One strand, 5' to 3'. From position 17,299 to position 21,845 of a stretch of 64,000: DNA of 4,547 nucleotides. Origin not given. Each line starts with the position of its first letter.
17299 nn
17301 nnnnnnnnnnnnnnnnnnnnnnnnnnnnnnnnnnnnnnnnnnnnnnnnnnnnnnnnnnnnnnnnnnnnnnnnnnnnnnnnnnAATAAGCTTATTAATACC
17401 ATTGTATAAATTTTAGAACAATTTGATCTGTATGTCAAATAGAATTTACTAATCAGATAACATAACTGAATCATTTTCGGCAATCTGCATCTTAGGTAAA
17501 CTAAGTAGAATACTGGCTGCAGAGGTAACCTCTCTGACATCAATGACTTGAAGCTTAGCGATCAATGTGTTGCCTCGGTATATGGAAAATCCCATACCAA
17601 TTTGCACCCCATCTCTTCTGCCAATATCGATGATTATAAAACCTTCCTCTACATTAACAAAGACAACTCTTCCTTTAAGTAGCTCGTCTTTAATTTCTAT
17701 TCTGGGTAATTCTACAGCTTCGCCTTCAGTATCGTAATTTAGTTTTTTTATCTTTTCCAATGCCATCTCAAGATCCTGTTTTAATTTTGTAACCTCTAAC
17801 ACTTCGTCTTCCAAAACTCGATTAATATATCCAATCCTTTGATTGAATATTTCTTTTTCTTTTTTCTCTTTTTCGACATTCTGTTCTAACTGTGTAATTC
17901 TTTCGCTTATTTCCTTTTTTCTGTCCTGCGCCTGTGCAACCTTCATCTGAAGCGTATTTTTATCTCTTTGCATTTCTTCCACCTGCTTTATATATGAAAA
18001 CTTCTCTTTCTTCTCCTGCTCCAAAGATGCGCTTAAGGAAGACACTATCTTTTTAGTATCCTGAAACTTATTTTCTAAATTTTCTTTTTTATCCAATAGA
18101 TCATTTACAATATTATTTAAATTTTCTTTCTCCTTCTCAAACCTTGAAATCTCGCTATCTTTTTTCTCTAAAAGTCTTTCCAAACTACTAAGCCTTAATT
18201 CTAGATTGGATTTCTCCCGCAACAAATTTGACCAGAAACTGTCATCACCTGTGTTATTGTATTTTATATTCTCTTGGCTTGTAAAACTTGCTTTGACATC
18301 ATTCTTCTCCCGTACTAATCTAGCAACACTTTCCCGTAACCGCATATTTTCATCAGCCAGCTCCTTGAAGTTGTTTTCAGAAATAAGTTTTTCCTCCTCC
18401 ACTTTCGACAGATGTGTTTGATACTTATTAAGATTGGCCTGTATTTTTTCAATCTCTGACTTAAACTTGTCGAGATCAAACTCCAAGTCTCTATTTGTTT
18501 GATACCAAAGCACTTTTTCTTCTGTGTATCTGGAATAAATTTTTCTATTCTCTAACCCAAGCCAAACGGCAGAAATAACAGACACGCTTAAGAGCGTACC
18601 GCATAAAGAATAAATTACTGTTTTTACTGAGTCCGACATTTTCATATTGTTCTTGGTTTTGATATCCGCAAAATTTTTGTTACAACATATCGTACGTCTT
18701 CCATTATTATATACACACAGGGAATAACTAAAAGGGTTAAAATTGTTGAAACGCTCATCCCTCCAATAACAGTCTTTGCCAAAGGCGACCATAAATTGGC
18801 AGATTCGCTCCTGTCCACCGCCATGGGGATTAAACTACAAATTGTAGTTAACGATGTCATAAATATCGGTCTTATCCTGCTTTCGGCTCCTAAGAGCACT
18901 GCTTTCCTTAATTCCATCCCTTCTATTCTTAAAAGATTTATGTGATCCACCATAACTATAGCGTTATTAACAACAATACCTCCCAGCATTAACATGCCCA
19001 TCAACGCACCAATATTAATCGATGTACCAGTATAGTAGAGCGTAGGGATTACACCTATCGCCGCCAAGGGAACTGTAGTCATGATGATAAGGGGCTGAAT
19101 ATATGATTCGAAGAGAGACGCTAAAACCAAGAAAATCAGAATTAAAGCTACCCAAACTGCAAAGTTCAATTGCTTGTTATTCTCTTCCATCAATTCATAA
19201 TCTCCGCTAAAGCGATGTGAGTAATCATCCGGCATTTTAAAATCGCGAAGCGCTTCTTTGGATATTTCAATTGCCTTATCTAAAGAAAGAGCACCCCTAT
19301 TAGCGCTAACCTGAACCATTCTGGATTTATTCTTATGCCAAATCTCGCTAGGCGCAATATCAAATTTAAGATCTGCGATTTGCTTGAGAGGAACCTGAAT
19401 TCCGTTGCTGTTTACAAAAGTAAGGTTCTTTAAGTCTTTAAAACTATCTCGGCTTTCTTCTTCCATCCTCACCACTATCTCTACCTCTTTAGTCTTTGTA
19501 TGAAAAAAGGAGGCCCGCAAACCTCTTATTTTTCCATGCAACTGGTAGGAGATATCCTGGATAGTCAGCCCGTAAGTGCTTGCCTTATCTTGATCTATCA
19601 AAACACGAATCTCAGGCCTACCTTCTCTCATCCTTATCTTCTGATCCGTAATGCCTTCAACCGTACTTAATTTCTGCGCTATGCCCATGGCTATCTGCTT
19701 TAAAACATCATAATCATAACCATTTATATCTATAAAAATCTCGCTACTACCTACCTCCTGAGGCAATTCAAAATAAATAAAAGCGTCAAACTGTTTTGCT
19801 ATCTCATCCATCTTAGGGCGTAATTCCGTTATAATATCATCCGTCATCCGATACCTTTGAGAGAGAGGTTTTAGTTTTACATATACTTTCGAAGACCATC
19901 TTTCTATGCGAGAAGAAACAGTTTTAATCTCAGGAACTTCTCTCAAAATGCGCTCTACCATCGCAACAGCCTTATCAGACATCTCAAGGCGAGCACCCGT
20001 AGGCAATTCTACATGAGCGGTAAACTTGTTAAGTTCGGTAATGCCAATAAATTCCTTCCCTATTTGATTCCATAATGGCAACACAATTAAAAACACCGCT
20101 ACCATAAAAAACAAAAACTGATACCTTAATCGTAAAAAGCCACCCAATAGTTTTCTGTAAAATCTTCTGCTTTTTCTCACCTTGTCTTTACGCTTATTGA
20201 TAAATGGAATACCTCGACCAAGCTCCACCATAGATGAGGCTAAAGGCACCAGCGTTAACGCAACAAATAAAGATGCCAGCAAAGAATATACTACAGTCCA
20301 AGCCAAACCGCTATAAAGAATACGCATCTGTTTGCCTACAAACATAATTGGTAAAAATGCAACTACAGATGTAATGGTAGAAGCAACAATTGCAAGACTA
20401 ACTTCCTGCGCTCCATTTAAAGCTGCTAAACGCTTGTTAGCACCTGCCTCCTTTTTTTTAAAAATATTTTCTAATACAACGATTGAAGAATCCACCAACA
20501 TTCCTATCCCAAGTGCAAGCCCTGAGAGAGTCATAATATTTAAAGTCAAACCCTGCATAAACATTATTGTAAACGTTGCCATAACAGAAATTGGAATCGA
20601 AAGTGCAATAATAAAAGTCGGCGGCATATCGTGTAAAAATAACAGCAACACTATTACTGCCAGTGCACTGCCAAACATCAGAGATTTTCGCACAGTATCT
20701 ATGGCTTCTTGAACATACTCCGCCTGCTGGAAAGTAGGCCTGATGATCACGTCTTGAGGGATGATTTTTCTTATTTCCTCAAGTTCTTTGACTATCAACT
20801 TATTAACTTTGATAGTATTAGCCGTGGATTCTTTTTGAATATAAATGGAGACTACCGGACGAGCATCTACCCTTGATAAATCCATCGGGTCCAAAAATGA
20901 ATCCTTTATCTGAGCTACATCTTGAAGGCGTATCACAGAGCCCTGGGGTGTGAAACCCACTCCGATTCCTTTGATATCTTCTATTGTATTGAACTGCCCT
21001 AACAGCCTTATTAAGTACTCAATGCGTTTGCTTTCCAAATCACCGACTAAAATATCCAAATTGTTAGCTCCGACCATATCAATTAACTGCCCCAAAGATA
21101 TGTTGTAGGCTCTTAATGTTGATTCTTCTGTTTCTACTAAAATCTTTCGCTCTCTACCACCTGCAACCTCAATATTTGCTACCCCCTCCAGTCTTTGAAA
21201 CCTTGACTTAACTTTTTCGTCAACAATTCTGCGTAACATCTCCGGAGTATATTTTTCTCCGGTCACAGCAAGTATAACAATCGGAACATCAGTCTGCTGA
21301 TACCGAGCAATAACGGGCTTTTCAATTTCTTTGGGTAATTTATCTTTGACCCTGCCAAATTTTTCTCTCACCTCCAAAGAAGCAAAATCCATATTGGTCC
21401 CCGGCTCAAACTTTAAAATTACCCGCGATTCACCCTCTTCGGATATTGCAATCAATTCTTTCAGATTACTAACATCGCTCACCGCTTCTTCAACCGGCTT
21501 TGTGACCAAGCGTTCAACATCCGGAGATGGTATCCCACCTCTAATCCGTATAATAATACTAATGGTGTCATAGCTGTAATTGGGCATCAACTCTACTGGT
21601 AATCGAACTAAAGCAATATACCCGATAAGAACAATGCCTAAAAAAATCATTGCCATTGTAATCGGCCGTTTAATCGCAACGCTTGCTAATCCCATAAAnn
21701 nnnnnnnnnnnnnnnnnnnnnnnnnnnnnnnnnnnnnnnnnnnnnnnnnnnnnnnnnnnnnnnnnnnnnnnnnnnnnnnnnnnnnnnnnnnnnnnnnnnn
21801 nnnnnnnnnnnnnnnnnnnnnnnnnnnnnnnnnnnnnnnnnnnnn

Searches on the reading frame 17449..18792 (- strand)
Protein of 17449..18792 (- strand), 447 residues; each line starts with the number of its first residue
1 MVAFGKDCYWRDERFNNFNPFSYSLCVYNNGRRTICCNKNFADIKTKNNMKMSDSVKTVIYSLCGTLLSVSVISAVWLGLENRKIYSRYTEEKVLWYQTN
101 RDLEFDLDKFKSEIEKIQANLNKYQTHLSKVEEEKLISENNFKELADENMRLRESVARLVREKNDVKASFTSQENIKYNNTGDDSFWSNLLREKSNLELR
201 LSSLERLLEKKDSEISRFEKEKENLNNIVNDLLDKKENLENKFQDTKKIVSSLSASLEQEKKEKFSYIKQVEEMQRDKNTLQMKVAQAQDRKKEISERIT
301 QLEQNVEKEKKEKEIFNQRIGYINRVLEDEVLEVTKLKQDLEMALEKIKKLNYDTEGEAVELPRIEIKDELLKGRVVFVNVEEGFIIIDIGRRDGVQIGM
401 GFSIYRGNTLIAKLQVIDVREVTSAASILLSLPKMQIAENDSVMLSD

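Call 17: search_protein_families(library=pfam, proteins=[window:17449-18792:-], max_evalue=0.001)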
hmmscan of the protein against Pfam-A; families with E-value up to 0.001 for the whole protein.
window:17449-18792:- (447 aa): 1 family
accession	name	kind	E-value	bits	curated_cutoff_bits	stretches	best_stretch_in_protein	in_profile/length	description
PF11559.13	ADIP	-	9.2e-05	23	34.3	1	97-171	58-132/151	Afadin- and alpha -actinin-Binding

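Call 72: search_protein_families(library=ncbifam, proteins=[window:17449-18645:-], max_evalue=0.001)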
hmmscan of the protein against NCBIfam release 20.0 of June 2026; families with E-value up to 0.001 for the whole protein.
window:17449-18645:- (398 aa): 4 families
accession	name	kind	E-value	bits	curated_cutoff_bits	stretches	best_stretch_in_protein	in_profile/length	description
TIGR02168.1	SMC_prok_B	equivalog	9.4e-10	36.9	567.35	1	55-301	245-495/1181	chromosome segregation protein SMC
TIGR02169.1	SMC_prok_A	equivalog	2e-09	35.7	729.4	1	51-302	719-971/1165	chromosome segregation protein SMC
TIGR04523.1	Mplasa_alph_rch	subfamily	0.00015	19.9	270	0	139-303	345-509/745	helix-rich protein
NF045487.1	ASRP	equivalog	0.00019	20.2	300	0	52-312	207-478/593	archaea-specific SMC-related protein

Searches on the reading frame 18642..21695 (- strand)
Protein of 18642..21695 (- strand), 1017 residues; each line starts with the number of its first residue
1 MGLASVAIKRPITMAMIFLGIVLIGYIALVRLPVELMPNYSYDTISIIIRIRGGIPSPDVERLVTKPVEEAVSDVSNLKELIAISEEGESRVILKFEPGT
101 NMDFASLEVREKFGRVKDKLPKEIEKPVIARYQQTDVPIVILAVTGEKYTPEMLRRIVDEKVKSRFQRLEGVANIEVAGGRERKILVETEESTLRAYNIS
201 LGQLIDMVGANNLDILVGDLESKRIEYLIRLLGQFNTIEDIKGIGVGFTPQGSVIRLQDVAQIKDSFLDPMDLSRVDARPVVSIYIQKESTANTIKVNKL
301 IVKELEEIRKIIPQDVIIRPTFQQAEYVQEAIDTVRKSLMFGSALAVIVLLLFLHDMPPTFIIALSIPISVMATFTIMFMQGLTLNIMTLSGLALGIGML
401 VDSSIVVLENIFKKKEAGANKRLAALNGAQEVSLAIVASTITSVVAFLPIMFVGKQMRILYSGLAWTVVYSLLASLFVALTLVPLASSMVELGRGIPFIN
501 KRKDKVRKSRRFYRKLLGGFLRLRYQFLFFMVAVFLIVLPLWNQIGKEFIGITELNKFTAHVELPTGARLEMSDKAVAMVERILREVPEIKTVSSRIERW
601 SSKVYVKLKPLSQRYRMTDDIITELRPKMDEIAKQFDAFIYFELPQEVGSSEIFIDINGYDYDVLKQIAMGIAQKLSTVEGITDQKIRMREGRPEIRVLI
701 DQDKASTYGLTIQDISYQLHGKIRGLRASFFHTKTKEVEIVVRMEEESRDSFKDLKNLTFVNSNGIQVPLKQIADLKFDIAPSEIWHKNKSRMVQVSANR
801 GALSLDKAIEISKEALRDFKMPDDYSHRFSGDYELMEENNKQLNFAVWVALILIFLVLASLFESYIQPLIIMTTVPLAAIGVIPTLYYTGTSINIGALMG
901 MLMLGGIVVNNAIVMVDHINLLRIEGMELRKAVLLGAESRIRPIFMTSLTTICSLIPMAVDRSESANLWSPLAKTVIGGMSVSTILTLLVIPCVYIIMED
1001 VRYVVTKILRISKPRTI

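Call 72: search_protein_families(library=ncbifam, proteins=[window:18642-21695:-], max_evalue=0.001)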
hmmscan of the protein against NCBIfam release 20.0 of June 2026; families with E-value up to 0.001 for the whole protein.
window:18642-21695:- (1017 aa): 24 families
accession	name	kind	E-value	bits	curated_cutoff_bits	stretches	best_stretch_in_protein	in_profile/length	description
NF033617.1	RND_permease_2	subfamily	1.1e-191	639.3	1250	1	5-999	2-1008/1009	multidrug efflux RND transporter permease subunit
NF000282.2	RND_permease_1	subfamily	3.6e-141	472.1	1250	1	7-999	4-1028/1029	multidrug efflux RND transporter permease subunit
TIGR00914.1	2A0601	subfamily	3.5e-138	462.1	701.45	1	7-999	9-1036/1051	CusA/CzcA family heavy metal efflux RND transporter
TIGR00915.1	2A0602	subfamily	6.8e-124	414.9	940.35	1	5-1000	3-1030/1050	efflux RND transporter permease subunit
NF007905.0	PRK10614.1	equivalog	2.1e-122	409.7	1774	1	5-1006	5-1016/1025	multidrug efflux RND transporter permease subunit MdtC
NF007798.0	PRK10503.1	equivalog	8e-114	381.3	1584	1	6-1003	15-1027/1040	MdtB/MuxB family multidrug efflux RND transporter permease subunit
NF007133.0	PRK09579.1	equivalog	1.4e-96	324.2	1763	1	1-998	1-1002/1017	multidrug efflux RND transporter permease subunit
NF007842.1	PRK10555.1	equivalog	7.3e-88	295.6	1854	1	4-998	2-1026/1036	multidrug efflux RND transporter permease AcrD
NF007131.0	PRK09577.1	equivalog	1.1e-83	281.6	1768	1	4-1001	2-1025/1045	multidrug efflux RND transporter permease subunit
NF000037.1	RND_perm_OqxB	exception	8.9e-83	278.7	2200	1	3-999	3-1035/1050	multidrug efflux RND transporter permease subunit OqxB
NF011706.2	PRK15127.1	equivalog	2.5e-71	240.9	2150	1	7-998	5-1029/1049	multidrug efflux RND transporter permease subunit AcrB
TIGR00916.1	2A0604s01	subfamily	1.5e-13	50.9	148.6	2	342-479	96-230/231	SecD/SecF family protein translocase subunit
NF009583.0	PRK13024.1-3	subfamily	3e-12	45.4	721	1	329-580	275-523/755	protein translocase subunit SecDF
TIGR00921.1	2A067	subfamily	1.6e-11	43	351.9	2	338-485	197-345/733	hydrophobe/amphiphile efflux-3 (HAE3) family transporter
TIGR01129.1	secD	equivalog_domain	3.8e-10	39.5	244.4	1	332-482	247-392/397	protein translocase subunit SecD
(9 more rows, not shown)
